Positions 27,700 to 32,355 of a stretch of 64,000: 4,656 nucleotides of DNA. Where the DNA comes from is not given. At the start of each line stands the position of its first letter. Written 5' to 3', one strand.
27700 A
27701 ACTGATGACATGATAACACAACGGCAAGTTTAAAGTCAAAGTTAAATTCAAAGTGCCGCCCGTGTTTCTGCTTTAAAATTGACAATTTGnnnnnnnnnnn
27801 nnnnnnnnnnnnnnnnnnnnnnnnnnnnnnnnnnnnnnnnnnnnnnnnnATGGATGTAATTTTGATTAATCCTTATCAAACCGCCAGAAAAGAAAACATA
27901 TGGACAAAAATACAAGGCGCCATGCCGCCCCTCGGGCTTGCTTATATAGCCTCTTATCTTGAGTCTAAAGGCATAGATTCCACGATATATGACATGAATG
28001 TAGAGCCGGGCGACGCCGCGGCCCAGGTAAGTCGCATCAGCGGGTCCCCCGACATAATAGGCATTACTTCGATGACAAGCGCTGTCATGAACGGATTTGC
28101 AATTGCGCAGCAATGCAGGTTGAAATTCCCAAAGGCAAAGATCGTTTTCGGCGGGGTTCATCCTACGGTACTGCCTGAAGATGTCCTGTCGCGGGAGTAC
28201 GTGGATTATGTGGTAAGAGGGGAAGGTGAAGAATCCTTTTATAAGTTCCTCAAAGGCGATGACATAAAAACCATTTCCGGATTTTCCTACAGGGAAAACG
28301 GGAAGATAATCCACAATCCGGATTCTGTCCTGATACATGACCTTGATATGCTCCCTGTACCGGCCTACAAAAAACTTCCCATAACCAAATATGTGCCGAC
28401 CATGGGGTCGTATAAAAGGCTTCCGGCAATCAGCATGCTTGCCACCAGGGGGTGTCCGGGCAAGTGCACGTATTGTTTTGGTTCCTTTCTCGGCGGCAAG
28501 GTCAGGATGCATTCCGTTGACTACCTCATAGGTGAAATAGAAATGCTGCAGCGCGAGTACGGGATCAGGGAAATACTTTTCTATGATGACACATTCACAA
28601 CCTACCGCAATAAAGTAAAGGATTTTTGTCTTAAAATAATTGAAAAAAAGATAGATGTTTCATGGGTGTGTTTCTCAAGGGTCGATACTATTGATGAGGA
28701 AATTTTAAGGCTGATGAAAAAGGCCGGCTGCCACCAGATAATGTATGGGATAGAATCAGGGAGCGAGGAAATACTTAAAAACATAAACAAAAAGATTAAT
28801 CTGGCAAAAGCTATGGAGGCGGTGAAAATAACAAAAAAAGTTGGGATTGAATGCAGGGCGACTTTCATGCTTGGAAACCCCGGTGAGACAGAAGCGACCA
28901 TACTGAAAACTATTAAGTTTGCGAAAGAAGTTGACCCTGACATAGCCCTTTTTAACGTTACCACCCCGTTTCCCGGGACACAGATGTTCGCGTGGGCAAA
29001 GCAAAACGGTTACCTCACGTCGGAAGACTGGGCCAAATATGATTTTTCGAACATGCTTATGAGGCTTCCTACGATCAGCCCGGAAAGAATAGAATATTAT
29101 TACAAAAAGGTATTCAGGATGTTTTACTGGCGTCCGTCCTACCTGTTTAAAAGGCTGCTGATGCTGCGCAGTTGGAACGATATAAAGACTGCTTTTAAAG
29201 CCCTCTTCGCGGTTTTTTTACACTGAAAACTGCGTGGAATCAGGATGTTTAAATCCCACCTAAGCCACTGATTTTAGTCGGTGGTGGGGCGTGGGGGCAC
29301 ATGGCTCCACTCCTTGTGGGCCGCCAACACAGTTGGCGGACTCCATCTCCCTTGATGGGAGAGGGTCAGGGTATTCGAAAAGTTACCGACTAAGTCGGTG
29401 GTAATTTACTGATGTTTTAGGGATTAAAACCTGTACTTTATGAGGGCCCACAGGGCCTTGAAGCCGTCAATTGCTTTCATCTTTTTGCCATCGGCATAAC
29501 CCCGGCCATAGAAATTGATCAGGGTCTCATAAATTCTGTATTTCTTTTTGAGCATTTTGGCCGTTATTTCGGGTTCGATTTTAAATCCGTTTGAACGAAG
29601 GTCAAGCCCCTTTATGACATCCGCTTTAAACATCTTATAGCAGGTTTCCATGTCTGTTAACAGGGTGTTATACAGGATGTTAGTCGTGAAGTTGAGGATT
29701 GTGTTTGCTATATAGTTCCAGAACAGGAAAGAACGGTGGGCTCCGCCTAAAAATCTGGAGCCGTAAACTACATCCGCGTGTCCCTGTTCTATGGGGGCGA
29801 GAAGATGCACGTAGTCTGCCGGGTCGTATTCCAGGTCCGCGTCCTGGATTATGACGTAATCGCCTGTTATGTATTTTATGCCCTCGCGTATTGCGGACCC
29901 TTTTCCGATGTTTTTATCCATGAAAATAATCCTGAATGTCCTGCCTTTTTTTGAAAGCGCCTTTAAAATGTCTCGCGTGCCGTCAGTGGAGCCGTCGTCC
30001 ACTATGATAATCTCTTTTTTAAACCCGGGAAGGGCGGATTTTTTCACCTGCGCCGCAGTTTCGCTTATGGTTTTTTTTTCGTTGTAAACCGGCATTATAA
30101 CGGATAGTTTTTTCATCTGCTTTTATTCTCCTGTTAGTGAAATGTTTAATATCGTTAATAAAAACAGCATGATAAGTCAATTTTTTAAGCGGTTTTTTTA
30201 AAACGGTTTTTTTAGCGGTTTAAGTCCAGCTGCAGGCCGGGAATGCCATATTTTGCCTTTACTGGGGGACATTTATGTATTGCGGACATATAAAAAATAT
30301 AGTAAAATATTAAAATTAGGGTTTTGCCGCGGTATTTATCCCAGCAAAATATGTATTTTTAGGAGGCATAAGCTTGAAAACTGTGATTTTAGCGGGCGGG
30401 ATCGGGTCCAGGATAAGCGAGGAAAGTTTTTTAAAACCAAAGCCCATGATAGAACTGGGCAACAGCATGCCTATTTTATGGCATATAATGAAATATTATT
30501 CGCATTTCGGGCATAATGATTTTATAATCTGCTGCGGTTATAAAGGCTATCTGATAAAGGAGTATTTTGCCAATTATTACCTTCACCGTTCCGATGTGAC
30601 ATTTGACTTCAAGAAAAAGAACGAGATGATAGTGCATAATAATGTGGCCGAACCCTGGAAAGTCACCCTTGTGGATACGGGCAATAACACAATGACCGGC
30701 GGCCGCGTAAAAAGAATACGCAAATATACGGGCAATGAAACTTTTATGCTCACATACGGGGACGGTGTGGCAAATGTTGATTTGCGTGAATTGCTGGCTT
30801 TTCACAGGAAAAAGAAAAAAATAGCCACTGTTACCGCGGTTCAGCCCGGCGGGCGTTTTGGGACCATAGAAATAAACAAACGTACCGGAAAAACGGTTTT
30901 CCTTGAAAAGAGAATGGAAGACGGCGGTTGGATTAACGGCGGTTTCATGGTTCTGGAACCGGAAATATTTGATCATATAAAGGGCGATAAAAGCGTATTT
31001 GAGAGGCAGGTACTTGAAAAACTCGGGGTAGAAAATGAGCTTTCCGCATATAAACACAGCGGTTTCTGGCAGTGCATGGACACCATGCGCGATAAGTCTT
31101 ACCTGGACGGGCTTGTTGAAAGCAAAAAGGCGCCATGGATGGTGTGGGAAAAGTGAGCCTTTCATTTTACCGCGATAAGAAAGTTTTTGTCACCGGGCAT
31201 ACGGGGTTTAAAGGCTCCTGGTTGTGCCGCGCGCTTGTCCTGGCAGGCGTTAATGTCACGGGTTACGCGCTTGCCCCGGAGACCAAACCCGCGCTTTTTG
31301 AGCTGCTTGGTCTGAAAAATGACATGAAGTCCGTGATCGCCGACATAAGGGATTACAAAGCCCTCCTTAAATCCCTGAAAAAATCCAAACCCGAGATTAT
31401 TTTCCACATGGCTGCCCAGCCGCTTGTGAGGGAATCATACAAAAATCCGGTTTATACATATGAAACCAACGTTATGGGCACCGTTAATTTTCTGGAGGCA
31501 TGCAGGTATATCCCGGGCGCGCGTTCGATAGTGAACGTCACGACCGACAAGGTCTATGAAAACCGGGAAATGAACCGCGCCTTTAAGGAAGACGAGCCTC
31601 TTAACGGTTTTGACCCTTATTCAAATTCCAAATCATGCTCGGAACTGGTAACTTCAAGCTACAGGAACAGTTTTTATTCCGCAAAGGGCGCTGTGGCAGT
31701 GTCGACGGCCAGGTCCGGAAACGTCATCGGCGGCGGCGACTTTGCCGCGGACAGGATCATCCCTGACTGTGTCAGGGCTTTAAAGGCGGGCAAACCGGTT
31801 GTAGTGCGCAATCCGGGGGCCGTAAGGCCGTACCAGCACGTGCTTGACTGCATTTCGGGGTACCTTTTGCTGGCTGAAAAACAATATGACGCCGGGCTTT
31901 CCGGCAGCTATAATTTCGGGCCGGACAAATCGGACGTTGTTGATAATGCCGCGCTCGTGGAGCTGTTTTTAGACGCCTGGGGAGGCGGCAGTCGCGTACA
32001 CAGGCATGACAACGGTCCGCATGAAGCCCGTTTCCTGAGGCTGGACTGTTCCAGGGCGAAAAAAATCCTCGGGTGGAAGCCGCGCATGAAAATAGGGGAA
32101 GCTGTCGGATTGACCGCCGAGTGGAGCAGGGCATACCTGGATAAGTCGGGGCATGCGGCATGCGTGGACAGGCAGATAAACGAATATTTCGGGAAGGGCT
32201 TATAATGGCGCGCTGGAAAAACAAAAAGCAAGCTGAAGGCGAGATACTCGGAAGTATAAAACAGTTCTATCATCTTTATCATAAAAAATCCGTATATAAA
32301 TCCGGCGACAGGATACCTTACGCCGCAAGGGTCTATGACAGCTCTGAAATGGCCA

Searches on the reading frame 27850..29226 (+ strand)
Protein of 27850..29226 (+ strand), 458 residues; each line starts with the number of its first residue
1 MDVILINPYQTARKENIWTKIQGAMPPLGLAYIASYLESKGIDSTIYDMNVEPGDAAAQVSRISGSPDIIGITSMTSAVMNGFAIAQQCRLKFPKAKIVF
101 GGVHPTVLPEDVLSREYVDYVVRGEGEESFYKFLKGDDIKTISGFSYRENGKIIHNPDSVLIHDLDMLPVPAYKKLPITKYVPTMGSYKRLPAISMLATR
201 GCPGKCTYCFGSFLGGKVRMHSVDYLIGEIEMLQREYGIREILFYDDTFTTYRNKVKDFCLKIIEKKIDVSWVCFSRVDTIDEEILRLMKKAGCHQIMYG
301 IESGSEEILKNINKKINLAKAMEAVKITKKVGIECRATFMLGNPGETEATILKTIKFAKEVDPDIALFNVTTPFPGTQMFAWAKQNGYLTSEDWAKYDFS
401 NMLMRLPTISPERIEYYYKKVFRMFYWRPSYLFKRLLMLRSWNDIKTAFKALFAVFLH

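Call 29: search_protein_families(library=pfam, proteins=[window:27850-29226:+], max_evalue=0.01)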
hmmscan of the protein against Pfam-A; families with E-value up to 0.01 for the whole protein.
window:27850-29226:+ (458 aa): 2 families
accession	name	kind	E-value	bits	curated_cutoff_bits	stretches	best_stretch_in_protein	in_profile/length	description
PF04055.27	Radical_SAM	-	3.2e-30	105.9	29.5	1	198-358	3-166/166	Radical SAM superfamily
PF02310.24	B12-binding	-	1.2e-23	83.7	32.1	1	19-131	6-118/121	B12 binding domain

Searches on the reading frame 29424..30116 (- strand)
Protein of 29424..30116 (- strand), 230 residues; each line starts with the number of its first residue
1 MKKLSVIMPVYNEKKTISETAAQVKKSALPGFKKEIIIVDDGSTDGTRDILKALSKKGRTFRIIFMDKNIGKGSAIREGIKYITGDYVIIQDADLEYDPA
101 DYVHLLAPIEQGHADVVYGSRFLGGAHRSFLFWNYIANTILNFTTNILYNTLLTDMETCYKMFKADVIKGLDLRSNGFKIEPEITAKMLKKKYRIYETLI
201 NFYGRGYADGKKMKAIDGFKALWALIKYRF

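Call 29: search_protein_families(library=pfam, proteins=[window:29424-30116:-], max_evalue=0.01)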
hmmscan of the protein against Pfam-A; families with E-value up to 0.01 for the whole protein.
window:29424-30116:- (230 aa): 4 families
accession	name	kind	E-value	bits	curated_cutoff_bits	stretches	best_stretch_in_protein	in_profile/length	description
PF00535.33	Glycos_transf_2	-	3.4e-38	131.7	23.3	1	5-169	1-165/168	Glycosyl transferase family 2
PF10111.15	Glyco_tranf_2_2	-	4.5e-07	30.1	27.3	1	5-95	1-92/276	Glycosyltransferase like family 2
PF13641.12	Glyco_tranf_2_3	-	0.00025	21.5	27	1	4-95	3-97/230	Glycosyltransferase like family 2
PF13704.12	Glyco_tranf_2_4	-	0.00042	21.2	27.5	1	31-94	18-81/98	Glycosyl transferase family 2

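Call 66: search_protein_families(library=ncbifam, proteins=[window:29424-30116:-], max_evalue=0.00001)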
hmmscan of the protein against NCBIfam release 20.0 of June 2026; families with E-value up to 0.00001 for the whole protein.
window:29424-30116:- (230 aa): 20 families
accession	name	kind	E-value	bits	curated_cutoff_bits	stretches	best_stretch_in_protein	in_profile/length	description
TIGR04182.1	glyco_TIGR04182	equivalog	1.3e-39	136.4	325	1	4-227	2-216/293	S-layer glycoprotein N-glycosyltransferase AglJ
NF047588.1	GlcsyltransPgfSStrep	equivalog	6.7e-20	71.5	500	1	3-164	2-160/308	glycosyltransferase PgfS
TIGR03937.1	PgaC_IcaA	equivalog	5.2e-19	68.5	422.3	1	2-109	45-150/407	poly-beta-1,6-N-acetyl-D-glucosamine synthase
NF058614.1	PPMAGASynPpgS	equivalog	1e-18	67.6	370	1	6-221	4-215/226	polyprenyl-phospho-N-acetylgalactosaminyl synthase PpgS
NF007986.1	PRK10714.1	equivalog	9.7e-18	64.2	529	1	1-121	5-126/316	undecaprenyl-phosphate 4-deoxy-4-formamido-L-arabinose transferase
NF007482.0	PRK10073.1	equivalog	5.6e-17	61.7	423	1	2-117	6-118/334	glycosyltransferase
NF047683.1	TeichurnBiosyTuaG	equivalog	1e-15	58.1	400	1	3-99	7-101/252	teichuronic acid biosynthesis protein TuaG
NF041875.1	EPS_EpsD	equivalog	1.4e-15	57.5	370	1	4-119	1-114/325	exopolysaccharide biosynthesis glycosyltransferase EpsD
NF041391.1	DPhHxTase_Halo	equivalog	1.3e-13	50.5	375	1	8-205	1-186/213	dolichyl-phosphate hexose transferase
TIGR04283.1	glyco_like_mftF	equivalog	9.1e-12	45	182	1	4-112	1-101/221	TIGR04283 family arsenosugar biosynthesis glycosyltransferase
NF010496.0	PRK13915.1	equivalog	1.4e-11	44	262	1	2-109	31-142/307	glucosyl-3-phosphoglycerate synthase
TIGR03111.1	glyc2_xrt_Gpos1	hypoth_equivalog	1.8e-10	40.2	363.95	1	3-97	50-144/439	TIGR03111 family XrtG-associated glycosyltransferase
NF053739.1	GlytfEpsEBac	equivalog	2.7e-09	36.4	450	1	3-94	2-92/265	glycosyltransferase EpsE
TIGR03965.1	mycofact_glyco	equivalog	3.1e-09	36.2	280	1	3-110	75-180/467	mycofactocin biosynthesis glycosyltransferase MftF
NF050050.1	ProtGlycPglI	equivalog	2.1e-08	33.9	500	1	1-117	1-116/306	GalNAc(5)-diNAcBac-PP-undecaprenol beta-1,3-glucosyltransferase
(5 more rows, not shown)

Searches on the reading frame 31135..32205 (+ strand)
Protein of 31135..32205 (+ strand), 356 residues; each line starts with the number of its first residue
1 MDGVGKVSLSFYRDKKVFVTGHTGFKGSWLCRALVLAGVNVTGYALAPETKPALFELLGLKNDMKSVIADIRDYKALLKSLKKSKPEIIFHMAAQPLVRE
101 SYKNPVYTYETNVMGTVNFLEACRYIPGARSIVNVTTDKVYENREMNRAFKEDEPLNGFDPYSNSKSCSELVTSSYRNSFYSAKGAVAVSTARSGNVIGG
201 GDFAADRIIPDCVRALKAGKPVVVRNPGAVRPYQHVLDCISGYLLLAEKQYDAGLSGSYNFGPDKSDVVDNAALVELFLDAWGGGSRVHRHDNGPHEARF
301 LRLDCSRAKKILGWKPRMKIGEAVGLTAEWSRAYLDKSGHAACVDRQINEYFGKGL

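Call 9: search_protein_families(library=pfam, proteins=[window:31135-32205:+], max_evalue=0.01)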
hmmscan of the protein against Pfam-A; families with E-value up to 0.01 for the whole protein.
window:31135-32205:+ (356 aa): 6 families
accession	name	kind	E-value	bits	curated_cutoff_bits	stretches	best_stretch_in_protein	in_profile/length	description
PF16363.11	GDP_Man_Dehyd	-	2.2e-40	139.6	27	1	18-324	1-329/332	GDP-mannose 4,6 dehydratase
PF01370.27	Epimerase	-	1.8e-35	122.9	20.9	1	17-261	1-239/240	NAD dependent epimerase/dehydratase family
PF02719.21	Polysacc_synt_2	-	9.8e-17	61.5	20.2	1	17-231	1-201/293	Polysaccharide biosynthesis protein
PF01073.25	3Beta_HSD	-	2.5e-11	43.6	22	1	19-214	2-198/280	3-beta hydroxysteroid dehydrogenase/isomerase family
PF04321.23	RmlD_sub_bind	-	3.9e-09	36.4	27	1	16-176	2-139/287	RmlD substrate binding domain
PF07993.18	NAD_binding_4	-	3.1e-06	27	20.1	1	86-178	89-193/258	Male sterility protein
